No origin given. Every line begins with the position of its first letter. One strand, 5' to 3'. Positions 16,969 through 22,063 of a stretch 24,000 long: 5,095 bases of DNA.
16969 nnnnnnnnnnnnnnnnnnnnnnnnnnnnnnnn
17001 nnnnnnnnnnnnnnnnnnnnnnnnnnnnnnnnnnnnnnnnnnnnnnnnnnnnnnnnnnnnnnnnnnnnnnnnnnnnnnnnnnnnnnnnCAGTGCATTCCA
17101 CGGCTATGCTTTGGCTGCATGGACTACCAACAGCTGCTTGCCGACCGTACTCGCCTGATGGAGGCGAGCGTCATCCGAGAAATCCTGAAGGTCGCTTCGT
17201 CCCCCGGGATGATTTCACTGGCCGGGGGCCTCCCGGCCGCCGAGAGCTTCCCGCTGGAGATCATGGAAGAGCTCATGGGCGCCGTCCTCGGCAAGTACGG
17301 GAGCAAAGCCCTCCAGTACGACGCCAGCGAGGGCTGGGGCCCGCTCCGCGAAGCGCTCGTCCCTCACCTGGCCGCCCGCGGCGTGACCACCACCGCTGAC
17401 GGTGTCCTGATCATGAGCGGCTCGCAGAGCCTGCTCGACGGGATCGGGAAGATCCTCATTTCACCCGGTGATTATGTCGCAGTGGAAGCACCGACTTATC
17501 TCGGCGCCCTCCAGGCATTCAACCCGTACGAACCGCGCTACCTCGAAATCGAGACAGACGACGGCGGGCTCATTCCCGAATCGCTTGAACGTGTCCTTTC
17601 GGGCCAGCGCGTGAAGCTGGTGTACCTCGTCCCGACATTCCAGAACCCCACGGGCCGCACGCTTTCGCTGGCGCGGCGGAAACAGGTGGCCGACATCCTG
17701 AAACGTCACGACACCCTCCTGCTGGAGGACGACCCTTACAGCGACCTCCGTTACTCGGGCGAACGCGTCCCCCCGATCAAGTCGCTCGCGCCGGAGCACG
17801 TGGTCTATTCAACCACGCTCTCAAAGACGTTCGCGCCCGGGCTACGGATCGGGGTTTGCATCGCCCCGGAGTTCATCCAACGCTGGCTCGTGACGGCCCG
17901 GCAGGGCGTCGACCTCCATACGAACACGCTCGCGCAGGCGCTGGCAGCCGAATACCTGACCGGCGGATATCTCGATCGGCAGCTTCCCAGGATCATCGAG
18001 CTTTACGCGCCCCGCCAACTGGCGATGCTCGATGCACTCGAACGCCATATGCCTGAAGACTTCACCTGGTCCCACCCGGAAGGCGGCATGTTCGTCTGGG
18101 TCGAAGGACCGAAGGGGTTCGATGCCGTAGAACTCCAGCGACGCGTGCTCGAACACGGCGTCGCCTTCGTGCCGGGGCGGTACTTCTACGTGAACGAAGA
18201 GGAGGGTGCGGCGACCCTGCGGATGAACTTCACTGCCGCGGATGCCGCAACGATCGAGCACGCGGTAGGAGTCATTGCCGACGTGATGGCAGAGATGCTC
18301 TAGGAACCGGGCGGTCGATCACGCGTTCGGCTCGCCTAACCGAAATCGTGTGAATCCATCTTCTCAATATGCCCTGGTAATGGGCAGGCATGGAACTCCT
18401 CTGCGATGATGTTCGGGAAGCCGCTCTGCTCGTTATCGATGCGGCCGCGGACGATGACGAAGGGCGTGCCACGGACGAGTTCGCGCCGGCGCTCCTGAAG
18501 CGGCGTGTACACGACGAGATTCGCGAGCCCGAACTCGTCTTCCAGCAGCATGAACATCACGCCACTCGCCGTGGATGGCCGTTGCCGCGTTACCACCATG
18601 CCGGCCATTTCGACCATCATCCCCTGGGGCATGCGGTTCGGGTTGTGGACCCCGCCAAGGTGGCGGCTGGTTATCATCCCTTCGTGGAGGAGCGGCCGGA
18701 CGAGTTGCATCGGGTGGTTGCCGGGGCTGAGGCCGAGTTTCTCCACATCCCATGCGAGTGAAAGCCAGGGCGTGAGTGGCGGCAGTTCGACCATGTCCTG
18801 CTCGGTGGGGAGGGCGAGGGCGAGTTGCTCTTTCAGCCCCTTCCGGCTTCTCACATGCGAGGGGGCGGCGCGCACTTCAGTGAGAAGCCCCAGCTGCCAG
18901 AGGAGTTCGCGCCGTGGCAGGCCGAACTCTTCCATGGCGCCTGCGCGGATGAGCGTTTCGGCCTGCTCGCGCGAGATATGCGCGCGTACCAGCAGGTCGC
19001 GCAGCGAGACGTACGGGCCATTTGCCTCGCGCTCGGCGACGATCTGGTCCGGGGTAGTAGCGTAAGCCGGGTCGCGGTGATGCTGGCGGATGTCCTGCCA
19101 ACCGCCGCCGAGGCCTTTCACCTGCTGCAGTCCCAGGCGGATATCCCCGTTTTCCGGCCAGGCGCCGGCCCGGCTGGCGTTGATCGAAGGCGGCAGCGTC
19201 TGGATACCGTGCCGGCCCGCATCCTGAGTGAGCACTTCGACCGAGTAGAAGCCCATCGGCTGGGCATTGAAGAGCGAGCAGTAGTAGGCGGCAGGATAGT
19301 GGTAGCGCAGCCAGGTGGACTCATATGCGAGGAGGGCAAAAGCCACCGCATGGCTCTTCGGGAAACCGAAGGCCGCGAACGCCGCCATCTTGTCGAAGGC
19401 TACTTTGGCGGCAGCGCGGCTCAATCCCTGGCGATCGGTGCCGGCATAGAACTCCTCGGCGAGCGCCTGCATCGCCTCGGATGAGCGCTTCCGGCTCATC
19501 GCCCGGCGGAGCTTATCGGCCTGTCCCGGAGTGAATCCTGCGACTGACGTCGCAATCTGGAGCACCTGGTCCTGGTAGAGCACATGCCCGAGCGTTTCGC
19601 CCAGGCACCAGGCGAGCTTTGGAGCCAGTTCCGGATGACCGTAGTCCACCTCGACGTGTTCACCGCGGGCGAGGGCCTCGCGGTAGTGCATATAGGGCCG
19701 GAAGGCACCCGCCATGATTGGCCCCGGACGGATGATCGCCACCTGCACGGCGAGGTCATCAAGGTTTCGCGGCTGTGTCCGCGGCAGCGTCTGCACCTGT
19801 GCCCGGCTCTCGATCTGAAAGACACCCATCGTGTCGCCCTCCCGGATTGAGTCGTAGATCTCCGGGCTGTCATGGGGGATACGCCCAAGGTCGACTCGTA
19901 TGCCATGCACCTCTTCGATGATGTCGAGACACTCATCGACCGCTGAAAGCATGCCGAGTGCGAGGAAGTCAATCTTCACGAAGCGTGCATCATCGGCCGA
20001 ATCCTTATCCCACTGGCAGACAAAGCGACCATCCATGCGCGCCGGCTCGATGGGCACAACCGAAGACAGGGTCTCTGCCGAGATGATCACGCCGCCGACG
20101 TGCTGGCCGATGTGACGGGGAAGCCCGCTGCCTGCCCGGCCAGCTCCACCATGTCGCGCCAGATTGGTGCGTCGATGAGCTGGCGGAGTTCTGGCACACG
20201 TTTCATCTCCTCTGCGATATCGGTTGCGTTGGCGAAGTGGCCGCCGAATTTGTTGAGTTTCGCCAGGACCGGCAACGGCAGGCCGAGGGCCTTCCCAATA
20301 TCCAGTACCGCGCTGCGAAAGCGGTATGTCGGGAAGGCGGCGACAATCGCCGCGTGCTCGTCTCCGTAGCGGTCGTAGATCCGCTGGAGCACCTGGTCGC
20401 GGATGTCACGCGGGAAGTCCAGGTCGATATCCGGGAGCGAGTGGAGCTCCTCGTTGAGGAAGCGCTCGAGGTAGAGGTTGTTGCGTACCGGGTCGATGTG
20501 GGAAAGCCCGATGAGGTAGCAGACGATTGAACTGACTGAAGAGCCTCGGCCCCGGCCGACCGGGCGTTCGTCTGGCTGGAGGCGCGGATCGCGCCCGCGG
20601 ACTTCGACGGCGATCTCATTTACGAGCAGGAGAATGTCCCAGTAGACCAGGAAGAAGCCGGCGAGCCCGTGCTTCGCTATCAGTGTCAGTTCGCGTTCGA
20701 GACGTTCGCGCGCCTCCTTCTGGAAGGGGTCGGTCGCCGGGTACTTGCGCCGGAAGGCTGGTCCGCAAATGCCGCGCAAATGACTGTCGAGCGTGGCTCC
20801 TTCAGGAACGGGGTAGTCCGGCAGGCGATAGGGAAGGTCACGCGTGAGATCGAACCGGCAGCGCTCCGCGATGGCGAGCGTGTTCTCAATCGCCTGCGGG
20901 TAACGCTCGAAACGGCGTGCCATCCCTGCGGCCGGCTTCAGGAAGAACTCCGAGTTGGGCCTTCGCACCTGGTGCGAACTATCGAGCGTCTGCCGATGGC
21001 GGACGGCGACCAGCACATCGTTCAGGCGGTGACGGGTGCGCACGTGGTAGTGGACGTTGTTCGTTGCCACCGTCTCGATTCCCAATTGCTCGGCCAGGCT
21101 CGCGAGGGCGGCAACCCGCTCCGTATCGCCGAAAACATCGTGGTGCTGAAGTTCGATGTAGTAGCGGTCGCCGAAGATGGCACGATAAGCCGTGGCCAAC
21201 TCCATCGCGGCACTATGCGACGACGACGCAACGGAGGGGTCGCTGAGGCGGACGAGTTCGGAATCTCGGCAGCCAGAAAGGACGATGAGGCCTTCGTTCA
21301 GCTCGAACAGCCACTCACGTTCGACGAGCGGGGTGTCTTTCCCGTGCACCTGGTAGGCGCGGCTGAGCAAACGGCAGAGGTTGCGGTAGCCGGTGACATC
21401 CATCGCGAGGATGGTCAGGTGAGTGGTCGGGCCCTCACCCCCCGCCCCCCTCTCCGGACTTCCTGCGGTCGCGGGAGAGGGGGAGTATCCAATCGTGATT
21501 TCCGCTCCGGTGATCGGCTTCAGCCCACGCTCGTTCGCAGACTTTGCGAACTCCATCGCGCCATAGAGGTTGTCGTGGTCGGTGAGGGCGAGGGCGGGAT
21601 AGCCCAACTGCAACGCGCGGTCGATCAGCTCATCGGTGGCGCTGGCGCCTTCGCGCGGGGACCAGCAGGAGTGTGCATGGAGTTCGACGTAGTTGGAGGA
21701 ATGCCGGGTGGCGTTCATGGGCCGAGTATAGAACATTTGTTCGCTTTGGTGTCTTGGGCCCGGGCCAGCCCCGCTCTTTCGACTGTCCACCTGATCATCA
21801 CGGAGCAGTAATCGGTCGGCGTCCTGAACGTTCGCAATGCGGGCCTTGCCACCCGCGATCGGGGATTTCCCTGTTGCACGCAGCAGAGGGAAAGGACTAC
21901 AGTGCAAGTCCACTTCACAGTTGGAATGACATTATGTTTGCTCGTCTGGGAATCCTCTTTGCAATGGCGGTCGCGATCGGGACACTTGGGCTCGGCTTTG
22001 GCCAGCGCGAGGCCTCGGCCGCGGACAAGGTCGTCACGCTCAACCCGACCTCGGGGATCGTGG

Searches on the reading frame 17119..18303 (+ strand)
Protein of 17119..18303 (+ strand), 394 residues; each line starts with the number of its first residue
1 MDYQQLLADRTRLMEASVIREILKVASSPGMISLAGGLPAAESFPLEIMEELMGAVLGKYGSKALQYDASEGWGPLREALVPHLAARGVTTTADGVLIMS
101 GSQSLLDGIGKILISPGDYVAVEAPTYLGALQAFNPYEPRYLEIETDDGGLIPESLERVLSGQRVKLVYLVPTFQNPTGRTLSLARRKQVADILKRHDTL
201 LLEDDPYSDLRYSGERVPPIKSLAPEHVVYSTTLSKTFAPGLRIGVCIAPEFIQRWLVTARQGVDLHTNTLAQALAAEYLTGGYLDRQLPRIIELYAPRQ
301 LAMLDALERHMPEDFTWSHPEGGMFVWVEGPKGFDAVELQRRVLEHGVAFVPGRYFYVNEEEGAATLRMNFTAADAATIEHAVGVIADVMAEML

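Call 6: search_protein_families(library=pfam, proteins=[window:17119-18303:+], max_evalue=0.01)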
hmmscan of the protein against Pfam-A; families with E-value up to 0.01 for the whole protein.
window:17119-18303:+ (394 aa): 2 families
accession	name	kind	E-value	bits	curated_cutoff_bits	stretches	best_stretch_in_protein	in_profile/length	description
PF00155.27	Aminotran_1_2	-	1e-31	110.9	19.7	1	62-386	33-361/361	Aminotransferase class I and II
PF12897.13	Asp_aminotransf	-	9.8e-07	28.4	27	1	160-388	168-407/421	Aspartate amino-transferase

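Call 9: search_protein_families(library=ncbifam, proteins=[window:17119-18303:+], max_evalue=0.01)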
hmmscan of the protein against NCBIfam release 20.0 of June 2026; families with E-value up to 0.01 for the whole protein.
window:17119-18303:+ (394 aa): 64 families (the best 25 are shown)
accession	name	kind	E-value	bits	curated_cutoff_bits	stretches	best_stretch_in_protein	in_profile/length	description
NF052282.1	PLP_TF_PdxR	equivalog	1.5e-69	235.2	320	1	29-385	92-446/448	MocR-like pyridoxine biosynthesis transcription factor PdxR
NF052290.2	MocR_like_YczR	exception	1.5e-56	192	487.4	1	69-388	139-456/458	MocR-like transcription factor YczR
NF052281.1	rhizopine_MocR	equivalog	7.9e-53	179.8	650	1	18-389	110-478/479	rhizopine catabolism transcriptional regulator MocR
TIGR04461.1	endura_MppQ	equivalog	5.8e-49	167.2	540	1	31-384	14-374/392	enduracididine biosynthesis enzyme MppQ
NF052286.1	ecto_TF_EhuR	exception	3.7e-45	154.3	480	1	65-391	130-450/458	MocR-like ectoine utilization transcription factor EhuR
NF041364.1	GntC_guanitoxin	equivalog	7.4e-36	123.8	415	1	44-383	12-350/356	guanitoxin biosynthesis PLP-dependent (S)-gamma-hydroxy-L-arginine cyclodehydratase GntC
NF052285.1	GABA_TF_GabR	exception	1.4e-27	96.7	600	1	32-389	95-455/456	MocR-like transcriptional regulator GabR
NF006967.0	PRK09440.1-5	equivalog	2.5e-26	92.4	402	2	175-392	194-417/424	valine--pyruvate transaminase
TIGR03947.1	viomycin_VioD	equivalog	5.5e-26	91.3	390.9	1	69-374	49-344/359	capreomycidine synthase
NF005588.0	PRK07309.1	equivalog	1.4e-24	86.7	576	1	2-392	2-388/391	pyridoxal phosphate-dependent aminotransferase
NF005744.0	PRK07568.1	subfamily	3.8e-21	75.4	389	1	56-390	51-390/398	pyridoxal phosphate-dependent aminotransferase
NF012025.0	PRK15481.1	equivalog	6e-21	74.6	573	1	106-387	152-427/432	MocR-like B6 salvage transcription factor PtsJ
TIGR03540.1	DapC_direct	equivalog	9.2e-21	74.2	593.25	1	30-386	30-380/383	LL-diaminopimelate aminotransferase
NF005305.0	PRK06836.1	equivalog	1.9e-20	73.5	376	1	45-392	49-393/396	pyridoxal phosphate-dependent aminotransferase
NF006756.0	PRK09276.1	subfamily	2.1e-20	73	507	1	31-388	33-384/387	LL-diaminopimelate aminotransferase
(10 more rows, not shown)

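Call 29: search_protein_families(library=pfam, alignment_id=A1, max_evalue=0.00001)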
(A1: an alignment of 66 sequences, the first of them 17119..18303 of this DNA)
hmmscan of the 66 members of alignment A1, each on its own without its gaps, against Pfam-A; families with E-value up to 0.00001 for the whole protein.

A. member 1, window:17119-18303:+ (394 aa): 2 families
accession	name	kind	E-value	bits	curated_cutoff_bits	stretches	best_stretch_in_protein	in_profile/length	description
PF00155.27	Aminotran_1_2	-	1e-31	110.9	19.7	1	62-386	33-361/361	Aminotransferase class I and II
PF12897.13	Asp_aminotransf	-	9.8e-07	28.4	27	1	160-388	168-407/421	Aspartate amino-transferase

B. families by the number of members that match (of 66 scanned): 25 families
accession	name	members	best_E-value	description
PF02607.22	B12-binding_2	19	2.1e-15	B12 binding domain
PF02310.24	B12-binding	18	4.4e-17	B12 binding domain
PF12728.13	HTH_17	18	5.7e-11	Helix-turn-helix domain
PF00587.30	tRNA-synt_2b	5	4.6e-38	tRNA synthetase class II core domain (G, H, P, S and T)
PF07973.19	tRNA_SAD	5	1.5e-16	Threonyl and Alanyl tRNA synthetase second additional domain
PF11066.14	DUF2867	4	8.9e-33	Protein of unknown function (DUF2867)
PF03129.25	HGTP_anticodon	4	1e-23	Anticodon binding domain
PF13460.12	NAD_binding_10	4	8.1e-20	NAD(P)H-binding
PF05368.20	NmrA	4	3.3e-14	NmrA-like family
PF01370.27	Epimerase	4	9.4e-11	NAD dependent epimerase/dehydratase family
PF02645.21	DegV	3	1.4e-73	Uncharacterised protein, DegV family COG1307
PF00155.27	Aminotran_1_2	2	3.9e-34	Aminotransferase class I and II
PF12897.13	Asp_aminotransf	2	5e-08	Aspartate amino-transferase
PF06966.17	DUF1295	1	2.4e-63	Protein of unknown function (DUF1295)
PF07690.21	MFS_1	1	1.7e-49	Major Facilitator Superfamily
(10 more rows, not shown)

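Call 31: search_solved_structures(query=window:17119-18303:+, max_evalue=1e-10)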
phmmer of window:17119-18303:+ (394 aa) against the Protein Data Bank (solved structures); distinct sequences matched with E-value up to 1e-10: 44.
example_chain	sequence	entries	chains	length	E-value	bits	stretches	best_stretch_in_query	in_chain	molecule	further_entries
1x0m_A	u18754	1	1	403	3.1e-104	352.2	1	4-392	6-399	Aminotransferase II Homologue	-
3aov_A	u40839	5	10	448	4.5e-104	351.7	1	4-392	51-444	Putative uncharacterized protein PH0207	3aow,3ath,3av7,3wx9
1wst_A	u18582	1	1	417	9.6e-104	350.6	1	3-392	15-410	multiple substrate aminotransferase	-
2egy_A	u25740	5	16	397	2.8e-80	273.4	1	14-383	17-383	Alpha-aminodipate aminotransferase | 2-aminoadipate transaminase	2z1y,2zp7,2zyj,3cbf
1vp4_A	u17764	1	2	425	9.1e-69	235.5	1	13-380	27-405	aminotransferase, putative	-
2zc0_A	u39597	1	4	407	9.6e-59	202.5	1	1-380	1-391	Alanine glyoxylate transaminase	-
4gdy_A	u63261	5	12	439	1.3e-44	156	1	5-393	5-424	Kynurenine/alpha-aminoadipate aminotransferase, mitochondrial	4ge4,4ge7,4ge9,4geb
2qlr_A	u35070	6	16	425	3.2e-44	154.7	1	5-393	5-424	Kynurenine/alpha-aminoadipate aminotransferase mitochondrial | Kynurenine/alpha-aminoadipate aminotransferase, mitochondrial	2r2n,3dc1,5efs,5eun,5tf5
6d0a_A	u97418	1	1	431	3.4e-44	154.6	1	5-393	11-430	Kynurenine/alpha-aminoadipate aminotransferase, mitochondrial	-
3ue8_A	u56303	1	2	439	3.5e-44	154.6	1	5-393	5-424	Kynurenine/alpha-aminoadipate aminotransferase, mitochondrial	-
6t8p_A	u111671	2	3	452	4.1e-44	154.4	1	5-393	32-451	Kynurenine/alpha-aminoadipate aminotransferase, mitochondrial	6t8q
2xh1_A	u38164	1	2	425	4.7e-44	154.1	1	17-393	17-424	KYNURENINE/ALPHA-AMINOADIPATE AMINOTRANSFERASE, MITOCHONDRIAL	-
2vgz_A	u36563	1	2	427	4.8e-44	154.1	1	17-393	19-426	KYNURENINE/ALPHA-AMINOADIPATE AMINOTRANSFERASE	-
8tn2_A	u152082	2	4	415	3.6e-42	147.9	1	18-383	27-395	PLP-dependent aminotransferase MppQ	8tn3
6s8w_A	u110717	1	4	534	2e-31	112.6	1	68-387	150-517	Aromatic aminotransferase Aro8, putative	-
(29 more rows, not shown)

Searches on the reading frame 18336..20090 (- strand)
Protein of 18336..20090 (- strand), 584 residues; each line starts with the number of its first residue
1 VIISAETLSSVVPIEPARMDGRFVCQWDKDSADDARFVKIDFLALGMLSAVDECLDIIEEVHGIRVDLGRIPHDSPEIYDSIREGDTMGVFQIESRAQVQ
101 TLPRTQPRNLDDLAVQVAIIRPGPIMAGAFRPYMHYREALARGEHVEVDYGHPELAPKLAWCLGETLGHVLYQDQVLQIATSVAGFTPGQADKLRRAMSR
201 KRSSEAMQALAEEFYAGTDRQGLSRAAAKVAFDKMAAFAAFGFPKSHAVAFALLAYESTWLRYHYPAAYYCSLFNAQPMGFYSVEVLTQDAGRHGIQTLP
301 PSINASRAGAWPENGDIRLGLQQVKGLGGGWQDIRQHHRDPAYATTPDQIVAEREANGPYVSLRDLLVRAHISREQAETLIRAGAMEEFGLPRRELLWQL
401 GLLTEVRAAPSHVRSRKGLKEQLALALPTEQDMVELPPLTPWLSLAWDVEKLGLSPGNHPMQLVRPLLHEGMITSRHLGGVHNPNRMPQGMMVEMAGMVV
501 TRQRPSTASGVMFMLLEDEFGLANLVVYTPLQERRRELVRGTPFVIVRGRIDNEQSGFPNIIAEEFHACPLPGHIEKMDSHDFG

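Call 6: search_protein_families(library=pfam, proteins=[window:18336-20090:-], max_evalue=0.01)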
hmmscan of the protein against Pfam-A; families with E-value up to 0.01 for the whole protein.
window:18336-20090:- (584 aa): 4 families
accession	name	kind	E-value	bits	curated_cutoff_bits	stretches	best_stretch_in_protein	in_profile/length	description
PF17657.6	DNA_pol3_finger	-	1.9e-44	151.4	22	1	47-221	1-165/166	Bacterial DNA polymerase III alpha subunit finger domain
PF14579.12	HHH_6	-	2.9e-20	72.7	25.6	1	295-396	1-90/90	Helix-hairpin-helix motif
PF07733.18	DNA_pol3_alpha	-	1.3e-06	28.7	23.9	1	1-44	217-260/260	Bacterial DNA polymerase III alpha NTPase domain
PF01336.31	tRNA_anti-codon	-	7.4e-05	23.1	27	1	493-566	1-72/75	OB-fold nucleic acid binding domain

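Call 9: search_protein_families(library=ncbifam, proteins=[window:18336-20090:-], max_evalue=0.01)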
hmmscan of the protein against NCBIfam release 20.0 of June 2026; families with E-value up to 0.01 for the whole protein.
window:18336-20090:- (584 aa): 13 families
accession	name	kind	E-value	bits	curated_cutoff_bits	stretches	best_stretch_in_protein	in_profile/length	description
NF004225.0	PRK05672.1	subfamily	4.9e-164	548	939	1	1-583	503-1046/1047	error-prone DNA polymerase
NF004226.0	PRK05673.1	equivalog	6.3e-98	329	1002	1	2-564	518-1057/1146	DNA polymerase III subunit alpha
TIGR00594.1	polc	superfamily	4.8e-89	299.7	434.35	1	2-528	515-1022/1022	DNA polymerase III subunit alpha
NF005298.0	PRK06826.1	equivalog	1.5e-86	291.2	1260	1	2-567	513-1070/1151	DNA polymerase III subunit alpha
NF005617.0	PRK07374.1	equivalog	3.3e-64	217.4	1653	1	2-417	529-921/1170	DNA polymerase III subunit alpha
NF005377.0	PRK06920.1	equivalog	2.7e-57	194.4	1806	1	2-562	498-1017/1108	DNA polymerase III subunit alpha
NF005516.0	PRK07135.1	equivalog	7.3e-53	180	1084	1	1-392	447-815/974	DNA polymerase III DnaE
NF005582.0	PRK07279.1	equivalog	1.1e-50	172.6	1279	1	2-328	453-759/1033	DNA polymerase III subunit alpha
NF004550.0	PRK05898.1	equivalog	2.9e-47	161.5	1182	1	2-408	446-828/971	DNA polymerase III subunit alpha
NF007079.0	PRK09532.1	equivalog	9.9e-33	113.4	1525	1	2-246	527-779/876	DNA polymerase III subunit alpha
NF005616.0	PRK07373.1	equivalog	3.9e-17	61.9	646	1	237-554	32-346/449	DNA polymerase III subunit alpha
NF001688.0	PRK00448.1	equivalog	1.7e-08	32.5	873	1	243-281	1271-1309/1445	PolC-type DNA polymerase III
TIGR01405.1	polC_Gram_pos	equivalog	2.2e-06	25.6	1043.45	1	242-289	1036-1082/1211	DNA polymerase III subunit alpha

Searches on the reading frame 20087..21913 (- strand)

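Call 6: search_protein_families(library=pfam, proteins=[window:20087-21913:-], max_evalue=0.01)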
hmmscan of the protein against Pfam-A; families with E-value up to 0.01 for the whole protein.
window:20087-21913:- (608 aa): 2 families
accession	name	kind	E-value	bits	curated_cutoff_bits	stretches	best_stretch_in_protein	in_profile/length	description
PF07733.18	DNA_pol3_alpha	-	1.2e-42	146.8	23.9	1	378-601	2-209/260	Bacterial DNA polymerase III alpha NTPase domain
PF02811.25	PHP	-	3.5e-36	125.4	26.4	1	77-258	1-164/164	PHP domain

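Call 9: search_protein_families(library=ncbifam, proteins=[window:20087-21913:-], max_evalue=0.01)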
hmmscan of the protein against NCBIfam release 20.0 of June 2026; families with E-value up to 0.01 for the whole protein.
window:20087-21913:- (608 aa): 16 families
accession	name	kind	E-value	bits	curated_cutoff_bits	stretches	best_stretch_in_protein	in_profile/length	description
NF004225.0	PRK05672.1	subfamily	2.6e-111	373.4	939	1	73-599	4-493/1047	error-prone DNA polymerase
NF004226.0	PRK05673.1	equivalog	3e-111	373.1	1002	1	72-582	3-489/1146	DNA polymerase III subunit alpha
TIGR00594.1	polc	superfamily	6e-107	358.9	434.35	1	75-596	1-501/1022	DNA polymerase III subunit alpha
NF005298.0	PRK06826.1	equivalog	1e-106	357.9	1260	1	73-608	3-510/1151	DNA polymerase III subunit alpha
NF005377.0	PRK06920.1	equivalog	1e-78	265.3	1806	1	74-601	2-489/1108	DNA polymerase III subunit alpha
NF005617.0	PRK07374.1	equivalog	5.2e-75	253.2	1653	1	74-555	2-469/1170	DNA polymerase III subunit alpha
NF007079.0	PRK09532.1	equivalog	2.7e-72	244.3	1525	1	75-552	3-464/876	DNA polymerase III subunit alpha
NF005582.0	PRK07279.1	equivalog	9.3e-50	169.6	1279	2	278-599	147-442/1033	DNA polymerase III subunit alpha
NF005516.0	PRK07135.1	equivalog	2.8e-40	138.3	1084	2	339-602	193-440/974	DNA polymerase III DnaE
NF004550.0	PRK05898.1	equivalog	6.2e-38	130.6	1182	2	277-577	133-415/971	DNA polymerase III subunit alpha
NF001688.0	PRK00448.1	equivalog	1.2e-24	86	873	2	163-477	614-914/1445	PolC-type DNA polymerase III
TIGR01405.1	polC_Gram_pos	equivalog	4.3e-19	67.8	1043.45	2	163-476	380-678/1211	DNA polymerase III subunit alpha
NF041577.1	nside_bi_sphtase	equivalog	2.1e-10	40.2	400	1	75-144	3-70/276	3',5'-nucleoside bisphosphate phosphatase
NF047791.1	RNaseRnm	equivalog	6.4e-05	22.3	375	1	76-141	3-68/275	RNase RNM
NF038032.1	CehA_McbA_metalo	domain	0.00019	21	80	1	76-140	5-68/315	CehA/McbA family metallohydrolase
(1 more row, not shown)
